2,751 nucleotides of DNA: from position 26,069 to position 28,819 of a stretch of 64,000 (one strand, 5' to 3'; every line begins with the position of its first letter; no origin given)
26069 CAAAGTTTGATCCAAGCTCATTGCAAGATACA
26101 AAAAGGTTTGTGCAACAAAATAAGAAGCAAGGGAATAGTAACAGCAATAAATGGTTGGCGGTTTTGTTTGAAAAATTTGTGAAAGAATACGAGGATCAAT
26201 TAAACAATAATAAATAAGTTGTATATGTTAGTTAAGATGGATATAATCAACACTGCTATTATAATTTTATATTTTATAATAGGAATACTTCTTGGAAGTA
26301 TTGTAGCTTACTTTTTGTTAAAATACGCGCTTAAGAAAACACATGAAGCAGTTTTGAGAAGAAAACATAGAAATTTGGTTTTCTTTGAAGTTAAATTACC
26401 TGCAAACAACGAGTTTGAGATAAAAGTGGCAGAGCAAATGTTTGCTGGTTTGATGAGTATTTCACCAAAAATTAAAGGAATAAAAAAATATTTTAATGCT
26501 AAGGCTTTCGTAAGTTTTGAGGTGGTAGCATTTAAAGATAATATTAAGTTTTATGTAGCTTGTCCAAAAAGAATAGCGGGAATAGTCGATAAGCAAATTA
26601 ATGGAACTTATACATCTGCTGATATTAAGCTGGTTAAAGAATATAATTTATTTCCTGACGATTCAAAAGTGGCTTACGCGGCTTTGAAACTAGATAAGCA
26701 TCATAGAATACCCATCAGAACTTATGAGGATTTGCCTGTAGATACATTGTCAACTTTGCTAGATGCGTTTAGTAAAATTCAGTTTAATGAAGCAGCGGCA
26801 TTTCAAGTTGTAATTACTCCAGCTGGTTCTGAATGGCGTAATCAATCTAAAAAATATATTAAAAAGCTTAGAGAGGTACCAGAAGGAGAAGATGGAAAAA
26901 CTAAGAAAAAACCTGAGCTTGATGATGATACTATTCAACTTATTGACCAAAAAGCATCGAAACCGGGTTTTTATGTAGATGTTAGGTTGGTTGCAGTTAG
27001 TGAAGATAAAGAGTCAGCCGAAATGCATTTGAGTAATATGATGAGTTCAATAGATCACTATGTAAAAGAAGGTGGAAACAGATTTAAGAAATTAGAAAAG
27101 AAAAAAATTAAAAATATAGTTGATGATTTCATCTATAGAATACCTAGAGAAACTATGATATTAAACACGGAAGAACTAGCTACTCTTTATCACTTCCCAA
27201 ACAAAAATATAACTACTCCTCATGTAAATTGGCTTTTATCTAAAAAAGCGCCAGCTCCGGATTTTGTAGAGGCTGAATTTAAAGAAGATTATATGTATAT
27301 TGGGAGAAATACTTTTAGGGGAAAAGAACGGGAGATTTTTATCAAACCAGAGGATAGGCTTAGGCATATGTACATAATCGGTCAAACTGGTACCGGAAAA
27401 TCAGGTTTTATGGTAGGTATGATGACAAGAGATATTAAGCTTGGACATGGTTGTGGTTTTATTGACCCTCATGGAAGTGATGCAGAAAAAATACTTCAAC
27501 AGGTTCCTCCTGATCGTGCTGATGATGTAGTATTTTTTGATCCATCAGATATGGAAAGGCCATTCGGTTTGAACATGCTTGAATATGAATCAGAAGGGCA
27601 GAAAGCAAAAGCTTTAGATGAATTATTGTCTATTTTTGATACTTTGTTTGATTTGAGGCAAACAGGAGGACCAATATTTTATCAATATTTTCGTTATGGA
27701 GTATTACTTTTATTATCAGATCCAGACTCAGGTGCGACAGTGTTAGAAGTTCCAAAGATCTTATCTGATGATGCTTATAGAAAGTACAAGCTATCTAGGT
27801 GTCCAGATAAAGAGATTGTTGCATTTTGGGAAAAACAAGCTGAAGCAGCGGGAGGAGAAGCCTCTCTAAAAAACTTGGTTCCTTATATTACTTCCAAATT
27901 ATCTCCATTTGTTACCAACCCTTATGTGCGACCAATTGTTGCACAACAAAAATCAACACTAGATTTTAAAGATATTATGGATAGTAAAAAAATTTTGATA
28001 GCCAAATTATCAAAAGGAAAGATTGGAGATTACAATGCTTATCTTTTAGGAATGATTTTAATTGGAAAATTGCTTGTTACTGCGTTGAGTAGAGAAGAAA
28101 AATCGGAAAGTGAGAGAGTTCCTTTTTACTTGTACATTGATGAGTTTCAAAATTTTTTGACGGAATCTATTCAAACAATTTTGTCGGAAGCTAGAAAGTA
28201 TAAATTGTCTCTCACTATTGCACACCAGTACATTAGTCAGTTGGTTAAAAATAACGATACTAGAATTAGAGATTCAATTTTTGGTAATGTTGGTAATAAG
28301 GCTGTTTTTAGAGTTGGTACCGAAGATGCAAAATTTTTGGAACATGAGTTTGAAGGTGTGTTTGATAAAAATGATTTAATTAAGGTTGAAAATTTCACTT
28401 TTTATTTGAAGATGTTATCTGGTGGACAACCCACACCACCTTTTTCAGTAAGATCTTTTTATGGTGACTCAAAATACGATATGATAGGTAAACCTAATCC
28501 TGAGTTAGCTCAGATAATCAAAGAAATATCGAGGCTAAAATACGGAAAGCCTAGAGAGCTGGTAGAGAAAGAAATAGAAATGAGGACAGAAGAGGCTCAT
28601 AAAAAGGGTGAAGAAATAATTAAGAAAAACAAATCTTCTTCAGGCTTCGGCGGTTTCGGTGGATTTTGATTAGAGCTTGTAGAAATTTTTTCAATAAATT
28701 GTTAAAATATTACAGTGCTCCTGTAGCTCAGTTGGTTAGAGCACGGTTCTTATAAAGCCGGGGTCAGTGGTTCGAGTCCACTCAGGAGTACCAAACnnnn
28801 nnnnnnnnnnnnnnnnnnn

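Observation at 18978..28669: Candidate novel cell-envelope-spanning (T4SS-like / conjugation-like) module downstream of the pilin array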

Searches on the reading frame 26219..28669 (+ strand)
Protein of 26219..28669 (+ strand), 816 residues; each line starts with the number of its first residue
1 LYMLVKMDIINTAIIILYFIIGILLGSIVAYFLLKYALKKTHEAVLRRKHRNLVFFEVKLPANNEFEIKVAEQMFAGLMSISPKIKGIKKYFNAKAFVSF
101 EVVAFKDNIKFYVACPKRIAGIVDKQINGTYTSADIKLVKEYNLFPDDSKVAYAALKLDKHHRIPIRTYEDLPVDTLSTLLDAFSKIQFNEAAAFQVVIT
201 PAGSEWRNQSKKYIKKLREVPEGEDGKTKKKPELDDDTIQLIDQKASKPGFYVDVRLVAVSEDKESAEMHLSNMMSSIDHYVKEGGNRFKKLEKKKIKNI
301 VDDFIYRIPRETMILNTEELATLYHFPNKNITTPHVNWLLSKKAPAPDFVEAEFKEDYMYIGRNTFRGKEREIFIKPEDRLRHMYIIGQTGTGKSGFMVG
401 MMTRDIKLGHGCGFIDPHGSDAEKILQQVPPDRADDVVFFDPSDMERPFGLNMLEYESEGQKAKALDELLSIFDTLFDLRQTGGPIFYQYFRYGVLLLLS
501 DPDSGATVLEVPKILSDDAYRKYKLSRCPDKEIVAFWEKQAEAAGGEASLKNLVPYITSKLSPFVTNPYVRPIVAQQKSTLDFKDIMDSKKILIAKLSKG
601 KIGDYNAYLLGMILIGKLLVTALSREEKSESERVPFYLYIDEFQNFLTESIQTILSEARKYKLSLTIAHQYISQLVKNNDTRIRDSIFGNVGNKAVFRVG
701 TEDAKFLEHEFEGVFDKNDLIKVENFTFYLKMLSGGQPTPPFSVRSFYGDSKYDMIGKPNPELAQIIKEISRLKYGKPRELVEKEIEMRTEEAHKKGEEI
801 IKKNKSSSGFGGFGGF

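Call 6: search_protein_families(library=pfam, proteins=[window:26219-28669:+], max_evalue=0.01)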
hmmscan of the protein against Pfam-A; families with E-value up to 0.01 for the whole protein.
window:26219-28669:+ (816 aa): 6 families
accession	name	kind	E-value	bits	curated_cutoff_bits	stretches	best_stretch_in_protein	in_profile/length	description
PF12696.13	TraG-D_C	-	1.8e-08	34.8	22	1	635-707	1-72/126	TraM recognition site of TraD and TraG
PF02534.20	T4SS-DNA_transf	-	1.1e-06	28.3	20.1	1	567-707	239-378/468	Type IV secretory system Conjugative DNA transfer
PF10412.15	TrwB_AAD_bind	-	2e-05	24.1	20.5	0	621-701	233-312/387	Type IV secretion-system coupling protein DNA-binding domain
PF01935.23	DUF87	-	0.00089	19.8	23.2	1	368-419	9-62/220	Helicase HerA, central domain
PF09335.16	VTT_dom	-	0.0029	18.5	33.9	1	9-51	13-56/123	VTT domain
PF13555.12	AAA_29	-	0.0062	16.7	27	0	379-398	23-39/61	P-loop containing region of AAA domain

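Call 11: search_protein_families(library=ncbifam, proteins=[window:26219-28669:+], max_evalue=0.01)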
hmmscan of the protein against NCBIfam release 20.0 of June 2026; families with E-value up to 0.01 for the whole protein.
window:26219-28669:+ (816 aa): 8 families
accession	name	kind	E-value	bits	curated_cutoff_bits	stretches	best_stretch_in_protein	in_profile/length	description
NF041447.1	TrbC_conju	equivalog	7.2e-11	41.2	800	1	359-417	107-165/685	F-type conjugative transfer protein TrbC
TIGR03743.1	SXT_TraD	subfamily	1.2e-09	37.2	366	2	362-420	153-214/636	conjugative transfer system coupling protein TraD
NF045973.1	conju_CD1115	equivalog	1.3e-09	37.4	250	1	538-704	200-362/442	VirD4-like conjugal transfer protein, CD1115 family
NF041326.1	Bacteroid_MobC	subfamily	2.3e-07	29.6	900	1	592-719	422-541/655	conjugal transfer protein MobC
NF053655.1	CedD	equivalog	2.6e-06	26.4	600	1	612-696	401-488/527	DNA-translocating ATPase CedD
TIGR03754.1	conj_TOL_TraD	equivalog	9.4e-05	21.1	647.55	1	369-422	168-220/643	type IV conjugative transfer system coupling protein TraD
TIGR02759.1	TraD_Ftype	equivalog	0.0016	17.2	521.35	0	638-704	411-479/566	type IV conjugative transfer system coupling protein TraD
TIGR00929.1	VirB4_CagE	subfamily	0.0021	16.4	643.1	0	631-715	631-716/792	VirB4 family type IV secretion/conjugal transfer ATPase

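Call 12: search_solved_structures(query=window:26219-28669:+, max_evalue=0.1, show_alignments=2)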
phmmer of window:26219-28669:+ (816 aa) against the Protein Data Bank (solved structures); distinct sequences matched with E-value up to 0.1: 0.

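Call 14: find_homologous_proteins(query=window:26219-28669:+)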
Query window:26219-28669:+ (816 aa): 3414 proteins with E <= 0.001 among 8000 candidates; the best 120 are listed.
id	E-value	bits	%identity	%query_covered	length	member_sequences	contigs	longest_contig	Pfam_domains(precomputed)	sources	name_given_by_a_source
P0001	0.0e+0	1829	100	100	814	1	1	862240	PF26449.1,PF10412.16,PF02534.21,PF12696.14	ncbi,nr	ncbi:MAG: hypothetical protein KatS3mg085_322 [Candidatus Dojkabacteria bacterium]|nr:MAG: hypotheti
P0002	0.0e+0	1410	76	98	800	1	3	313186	PF26449.1,PF10412.16,PF02534.21,PF12696.14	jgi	jgi:hypothetical protein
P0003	0.0e+0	1297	70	96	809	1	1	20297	PF26449.1,PF01935.24,PF12696.14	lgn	-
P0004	0.0e+0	1283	69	98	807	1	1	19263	PF26449.1,PF12696.14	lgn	-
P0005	0.0e+0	1182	62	99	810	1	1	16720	PF26449.1,PF10412.16,PF02534.21,PF12696.14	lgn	-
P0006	0.0e+0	1177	64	97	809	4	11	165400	PF26449.1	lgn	-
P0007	0.0e+0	1174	62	98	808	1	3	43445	PF26449.1,PF12696.14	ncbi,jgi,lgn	-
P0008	0.0e+0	1171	61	99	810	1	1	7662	PF26449.1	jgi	jgi:hypothetical protein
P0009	0.0e+0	1170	62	99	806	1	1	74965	PF26449.1,PF12696.14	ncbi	-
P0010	0.0e+0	1169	62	99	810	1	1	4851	PF26449.1,PF02534.21,PF12696.14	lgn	-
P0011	0.0e+0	1167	63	97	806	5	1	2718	PF26449.1,PF02534.21,PF12696.14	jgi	jgi:hypothetical protein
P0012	0.0e+0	1167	62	96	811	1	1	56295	PF26449.1,PF01935.24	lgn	-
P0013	0.0e+0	1165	63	95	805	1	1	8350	PF26449.1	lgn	-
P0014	0.0e+0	1165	63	96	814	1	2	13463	PF26449.1,PF02534.21,PF12696.14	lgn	-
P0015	0.0e+0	1161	61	98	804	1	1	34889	PF26449.1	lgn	-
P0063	0.0e+0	1068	59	98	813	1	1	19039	PF26449.1,PF12696.14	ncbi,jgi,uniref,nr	ncbi:hypothetical protein D6810_01780 [Candidatus Dojkabacteria bacterium]|uniref:Uncharacterized pr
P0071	0.0e+0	1021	57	95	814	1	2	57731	PF26449.1,PF10412.16,PF12696.14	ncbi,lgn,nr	ncbi:MAG: TraM recognition domain-containing protein [Candidatus Doudnabacteria bacterium]|nr:TraM r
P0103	1.8e-208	713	46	90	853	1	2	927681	PF26449.1,PF10412.16,PF01935.24,PF02534.21,PF12696.14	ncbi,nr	ncbi:MAG: type IV secretion system DNA-binding domain-containing protein [Patescibacteria group bact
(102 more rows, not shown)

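Call 22: find_related_loci(query=A1, collection=genome_contigs, flank=10000)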
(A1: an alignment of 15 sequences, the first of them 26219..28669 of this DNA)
Query A1 (816 aa) in genome_contigs; peptide patterns used: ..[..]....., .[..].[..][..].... (x = any residue, [..] = any of these).
600 stretches matched a pattern (row limit reached: there are more); 599 encode a relative of the query (tblastn E <= 1e-3); the best 80 are kept; 80 distinct loci.
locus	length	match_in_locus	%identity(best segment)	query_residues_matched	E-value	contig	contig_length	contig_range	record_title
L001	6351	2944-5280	61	32-802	0e+0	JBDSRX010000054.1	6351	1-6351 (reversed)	MAG: Candidatus Dojkabacteria bacterium isolate cluster1_bin.520 k127_13389187, whole genome shotgun sequence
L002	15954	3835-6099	43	13-790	0e+0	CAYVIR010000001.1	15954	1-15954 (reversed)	MAG TPA_asm: uncultured Candidatus Saccharibacteria bacterium isolate SRP286056_co2_143 genome assembly, contig: NODE_57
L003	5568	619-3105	41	4-796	0e+0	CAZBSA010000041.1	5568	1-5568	MAG TPA_asm: uncultured Gammaproteobacteria bacterium isolate binchicken_co13_470 genome assembly, contig: NODE_25081_le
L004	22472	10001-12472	40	1-790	0e+0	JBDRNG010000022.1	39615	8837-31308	MAG: Candidatus Falkowbacteria bacterium isolate MEGAHIT-group-1.879 k141_13659849, whole genome shotgun sequence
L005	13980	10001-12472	41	9-800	0e+0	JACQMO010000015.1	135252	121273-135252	MAG: Candidatus Uhrbacteria bacterium isolate NC_groundwater_1231_Ag_S-0.1um_60_33 S_p1_S3_coassembly_k141_970599, whole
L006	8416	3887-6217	41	9-791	0e+0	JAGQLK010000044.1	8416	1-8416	MAG: Candidatus Dojkabacteria bacterium isolate HKST-UBA14 NODE_44_length_8416_cov_2.800935, whole genome shotgun sequen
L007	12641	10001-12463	42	14-791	0e+0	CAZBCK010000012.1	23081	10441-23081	MAG TPA_asm: uncultured Candidatus Saccharibacteria bacterium isolate binchicken_co256_1022 genome assembly, contig: NOD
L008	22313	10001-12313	41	13-792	0e+0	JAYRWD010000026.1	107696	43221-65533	MAG: Candidatus Dojkabacteria bacterium isolate NJ_NJASGE3bin.36 k141_595626, whole genome shotgun sequence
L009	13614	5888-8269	41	14-815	0e+0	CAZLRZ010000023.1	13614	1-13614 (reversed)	MAG TPA_asm: uncultured Candidatus Saccharibacteria bacterium isolate SRP192927_co4_1070 genome assembly, contig: NODE_1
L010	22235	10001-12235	44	68-786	0e+0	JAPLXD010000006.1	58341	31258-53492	MAG: Candidatus Moraniibacteriota bacterium isolate LacPavin_0818_WC55_MAG_45_10 LacPavin_0818_WC55_scaffold_289991, who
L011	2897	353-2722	40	45-791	0e+0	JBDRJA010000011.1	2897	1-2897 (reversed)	MAG: Patescibacteria group bacterium isolate MEGAHIT-group-1.615 k141_11508084, whole genome shotgun sequence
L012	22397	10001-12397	41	24-793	0e+0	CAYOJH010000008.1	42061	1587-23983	MAG TPA_asm: uncultured Gammaproteobacteria bacterium isolate SRP193066_co2_65 genome assembly, contig: NODE_399_length_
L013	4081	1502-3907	41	21-790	0e+0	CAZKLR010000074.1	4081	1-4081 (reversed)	MAG TPA_asm: uncultured Candidatus Saccharibacteria bacterium isolate SRP294416_co1_206 genome assembly, contig: NODE_55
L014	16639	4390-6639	43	67-790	0e+0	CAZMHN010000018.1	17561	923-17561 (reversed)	MAG TPA_asm: uncultured Gammaproteobacteria bacterium isolate binchicken_co66_121 genome assembly, contig: NODE_5087_len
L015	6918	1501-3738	42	67-789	0e+0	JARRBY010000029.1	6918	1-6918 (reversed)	MAG: Patescibacteria group bacterium isolate DJKA110_ANT-KO_bin.16 scaffold_4022, whole genome shotgun sequence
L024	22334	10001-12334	41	4-791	0e+0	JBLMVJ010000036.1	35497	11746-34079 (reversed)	MAG: Candidatus Levyibacteriota bacterium isolate MAG318 PRJNA960887_bin9_renamed_35, whole genome shotgun sequence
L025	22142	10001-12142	43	98-789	0e+0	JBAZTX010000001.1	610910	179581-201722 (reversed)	MAG: Patescibacteria group bacterium isolate SO_2017_GW1_213 NODE_79_length_610910_cov_17.256975_OW334_2017, whole genom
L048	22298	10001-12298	39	12-790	1e-177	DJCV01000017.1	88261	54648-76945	MAG TPA_asm: Candidatus Woesebacteria bacterium UBA5941 UBA5941_contig_91, whole genome shotgun sequence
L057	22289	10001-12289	40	52-786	2e-173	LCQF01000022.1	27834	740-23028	MAG: Parcubacteria group bacterium GW2011_GWA2_49_9 UY50_C0022, whole genome shotgun sequence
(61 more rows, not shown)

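Call 48: find_encoding_contigs(protein=P0002, flank=10000, max_places=2)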
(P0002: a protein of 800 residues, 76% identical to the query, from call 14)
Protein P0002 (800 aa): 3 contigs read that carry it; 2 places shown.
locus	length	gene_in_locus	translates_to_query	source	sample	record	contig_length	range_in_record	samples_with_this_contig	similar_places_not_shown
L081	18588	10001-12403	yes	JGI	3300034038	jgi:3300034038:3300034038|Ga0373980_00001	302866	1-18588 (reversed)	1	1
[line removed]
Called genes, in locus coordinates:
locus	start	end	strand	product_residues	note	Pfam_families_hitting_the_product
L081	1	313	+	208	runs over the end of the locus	-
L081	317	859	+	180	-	-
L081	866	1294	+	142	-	-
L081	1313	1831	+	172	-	-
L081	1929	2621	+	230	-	-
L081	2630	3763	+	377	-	-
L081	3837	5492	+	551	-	PF08486:SpoIID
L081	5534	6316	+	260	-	-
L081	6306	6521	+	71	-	-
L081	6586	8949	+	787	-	-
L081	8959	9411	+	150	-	PF01668:SmpB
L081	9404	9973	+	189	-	-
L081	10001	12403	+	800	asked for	PF26449:DUF8128, PF02534:T4SS-DNA_transf (faint), PF10412:TrwB_AAD_bind (faint), PF12696:TraG-D_C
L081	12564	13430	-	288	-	PF02899:Phage_int_SAM_1, PF13495:Phage_int_SAM_4 (faint), PF00589:Phage_integrase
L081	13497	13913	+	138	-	-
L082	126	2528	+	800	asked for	PF26449:DUF8128, PF02534:T4SS-DNA_transf (faint), PF10412:TrwB_AAD_bind (faint), PF12696:TraG-D_C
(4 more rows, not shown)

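Call 50: search_protein_families(library=pfam, proteins=[L024:2399-4696:-, L024:4652-5491:+, L024:1556-2377:-, L024:12892-14112:+, L008:2612-4723:+, L008:1365-2525:+, L008:343-1296:+, L025:12327-12980:+, L048:14088-14456:+], max_evalue=0.01)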
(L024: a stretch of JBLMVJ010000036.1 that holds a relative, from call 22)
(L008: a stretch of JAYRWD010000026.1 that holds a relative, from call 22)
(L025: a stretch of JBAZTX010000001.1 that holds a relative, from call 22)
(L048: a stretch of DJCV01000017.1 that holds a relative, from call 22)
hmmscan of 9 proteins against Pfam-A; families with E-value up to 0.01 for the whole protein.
L024:2399-4696:- (765 aa): 10 families
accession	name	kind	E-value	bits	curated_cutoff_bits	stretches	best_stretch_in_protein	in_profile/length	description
PF24681.1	Kelch_KLHDC2_KLHL20_DRC7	-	6.3e-22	78.4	50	1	174-357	3-185/221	KLHDC2/KLHL20/DRC7 Kelch-repeats domain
PF01344.31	Kelch_1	-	4.2e-15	55.4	20.1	2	273-300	3-30/46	Kelch motif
PF24981.1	Beta-prop_ATRN-LZTR1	-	2.4e-09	37.3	50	2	261-344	191-282/289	Attractin/LZTR1 beta-propeller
PF24996.1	NANM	-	6.1e-09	35.6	45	0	261-352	42-136/350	N-acetylneuraminate epimerase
PF07646.21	Kelch_2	-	2.7e-08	33.8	21.3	0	273-299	3-31/48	Kelch motif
PF13529.12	Peptidase_C39_2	-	4.5e-08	34.2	24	1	368-518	2-142/143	Peptidase_C39 like family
PF13964.12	Kelch_6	-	4.5e-06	26.9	25.3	0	221-271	2-49/50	Kelch motif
PF25210.1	Kelch_FKB95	-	0.00018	21.6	70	0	235-296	47-104/268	FKB95, Kelch-repeats domain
PF13415.12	Kelch_3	-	0.0026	18.3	22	1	179-228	1-47/48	Galactose oxidase, central domain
PF03412.21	Peptidase_C39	-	0.0053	17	22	0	489-518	73-105/133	Peptidase C39 family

L024:4652-5491:+ (279 aa): 10 families
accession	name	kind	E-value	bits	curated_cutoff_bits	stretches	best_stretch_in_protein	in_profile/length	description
PF13489.12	Methyltransf_23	-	1.4e-18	67.6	27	1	89-242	7-163/164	Methyltransferase domain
PF13649.12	Methyltransf_25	-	2.8e-14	54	27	1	106-198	2-97/97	Methyltransferase domain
PF08241.18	Methyltransf_11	-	1.1e-13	52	21.2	1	106-202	1-95/95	Methyltransferase domain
PF13847.12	Methyltransf_31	-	2.5e-13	50.4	27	1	100-206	2-113/145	Methyltransferase domain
PF08242.18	Methyltransf_12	-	3.1e-13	50.7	30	1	106-200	1-98/98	Methyltransferase domain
PF02353.26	CMAS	-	3.1e-08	33.7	27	1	100-206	61-168/273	Mycolic acid cyclopropane synthetase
PF05175.20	MTS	-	1.6e-05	25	23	1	94-170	23-103/170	Methyltransferase small domain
PF05219.18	DREV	-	0.00013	21.6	26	1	99-203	92-187/265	DREV methyltransferase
PF13679.12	Methyltransf_32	-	0.0016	18.9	27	1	91-144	13-72/143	Methyltransferase domain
PF12847.13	Methyltransf_18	-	0.0094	16.4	27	0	89-151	3-64/151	Methyltransferase domain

L024:1556-2377:- (273 aa): 3 families
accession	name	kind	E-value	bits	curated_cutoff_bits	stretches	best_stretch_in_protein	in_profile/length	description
PF04471.18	Mrr_cat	-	3.3e-07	30.9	21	1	88-193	6-105/115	Restriction endonuclease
PF03477.21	ATP-cone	-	8.2e-07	29.9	25.8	1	5-71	2-74/88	ATP cone domain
PF22357.2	AF1548-like_C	-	0.00093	19.7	23.9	1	214-268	1-53/56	AF1548-like, C-terminal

L024:12892-14112:+ (406 aa): 2 families
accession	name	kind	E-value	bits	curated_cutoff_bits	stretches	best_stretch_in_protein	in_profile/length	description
PF02636.23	Methyltransf_28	-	0.0042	17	23.3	1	111-290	19-188/249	Putative S-adenosyl-L-methionine-dependent methyltransferase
PF13679.12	Methyltransf_32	-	0.0099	16.3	27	0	102-162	17-77/143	Methyltransferase domain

L008:2612-4723:+ (703 aa): 8 families
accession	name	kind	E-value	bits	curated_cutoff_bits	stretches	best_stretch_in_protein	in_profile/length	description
PF02463.25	SMC_N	-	2.5e-15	56.9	40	2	3-114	2-118/220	RecF/RecN/SMC N terminal domain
PF13514.12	AAA_27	-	1.9e-11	44.4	22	1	1-53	1-56/206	AAA domain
PF13175.12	AAA_15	-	2.3e-10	41.1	32.1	1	1-399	1-239/374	AAA ATPase domain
PF13476.12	AAA_23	-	2.9e-10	41.6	27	1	5-278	1-201/201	AAA domain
PF13555.12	AAA_29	-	3e-05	24.1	27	1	4-50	2-49/61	P-loop containing region of AAA domain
PF00009.33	GTP_EFTU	-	0.00014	21.9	26.5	0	397-447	108-158/188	Elongation factor Tu GTP binding domain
PF13304.12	AAA_21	-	0.00026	21.6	27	1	25-97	1-83/304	AAA domain, putative AbiEii toxin, Type IV TA system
PF09818.15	ABC_ATPase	-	0.0048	16.4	23.2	0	23-49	79-105/283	P-loop domain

L008:1365-2525:+ (386 aa): 1 family
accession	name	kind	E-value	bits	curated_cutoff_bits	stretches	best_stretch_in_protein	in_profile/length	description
PF00149.33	Metallophos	-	5.3e-09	37.2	21.5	1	2-107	1-85/191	Calcineurin-like phosphoesterase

L008:343-1296:+ (317 aa): 1 family
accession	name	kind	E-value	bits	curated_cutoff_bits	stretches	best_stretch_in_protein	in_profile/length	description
PF18895.5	T4SS_pilin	-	0.0091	16.5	26.6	1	214-272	12-69/71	Type IV secretion system pilin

L025:12327-12980:+ (217 aa): 0 families

L048:14088-14456:+ (122 aa): 1 family
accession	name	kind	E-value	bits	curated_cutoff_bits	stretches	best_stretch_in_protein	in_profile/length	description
PF04977.20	DivIC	-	8.2e-10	38.8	28.9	1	13-88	3-79/80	Septum formation initiator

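Call 51: predict_structure(alignment_id=A3)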
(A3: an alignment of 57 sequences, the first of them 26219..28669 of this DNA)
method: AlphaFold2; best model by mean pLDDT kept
length: 816 residues; sequences in the alignment: 57
mean_pLDDT: 88.7   pTM: 0.75
mean pLDDT of the five models: 88.7, 88.2, 87.9, 87.6, 86.6
residues with pLDDT >= 90: 463; 70-90: 315; 50-70: 27; < 50: 11
segments of 3 or more residues with pLDDT < 50: 1-4, 811-814
pLDDT, mean of each block of 10 residues (from residue 1): 58 86 92 90 86 92 89 93 81 90 95 95 91 90 89 95 94 91 93 97 92 85 54 80 94 96 96 94 92 86 91 95 95 87 91 92 88 94 93 93 95 93 95 97 94 88 87 83 79 90 85 88 91 88 64 82 89 91 94 93 91 91 86 94 88 83 93 87 85 91 92 90 94 92 89 88 97 95 89 87 70 43
secondary structure, 60 per line:
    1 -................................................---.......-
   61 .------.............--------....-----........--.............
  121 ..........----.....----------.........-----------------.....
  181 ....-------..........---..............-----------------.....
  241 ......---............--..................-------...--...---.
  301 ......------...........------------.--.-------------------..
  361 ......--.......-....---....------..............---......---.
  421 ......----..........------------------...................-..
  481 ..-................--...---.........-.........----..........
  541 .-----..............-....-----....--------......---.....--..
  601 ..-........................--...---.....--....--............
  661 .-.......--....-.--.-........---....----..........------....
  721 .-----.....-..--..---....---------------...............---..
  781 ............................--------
elements in order (helices of 4 or more, strands of 3 or more residues): H2-49 E53-59 H68-80 H89-92 E98-105 E108-116 H117-130 E135-139 E150-158 H176-184 E192-201 H205-218 H236-246 E250-261 H264-281 E289-291 H300-306 E313-316 H317-323 E359-366 E369-375 H377-380 E384-387 H394-407 E411-416 H420-426 H431-436 E437-440 H459-477 H479-482 H484-499 H508-516 H518-526 H531-541 H547-560 H562-565 H571-574 H583-588 E592-596 H599-602 H604-627 E636-640 H643-646 H649-661 E663-669 H672-675 H682-689 E693-696 H701-710 H717-721 E727-731 E742-745 H761-775 H779-808
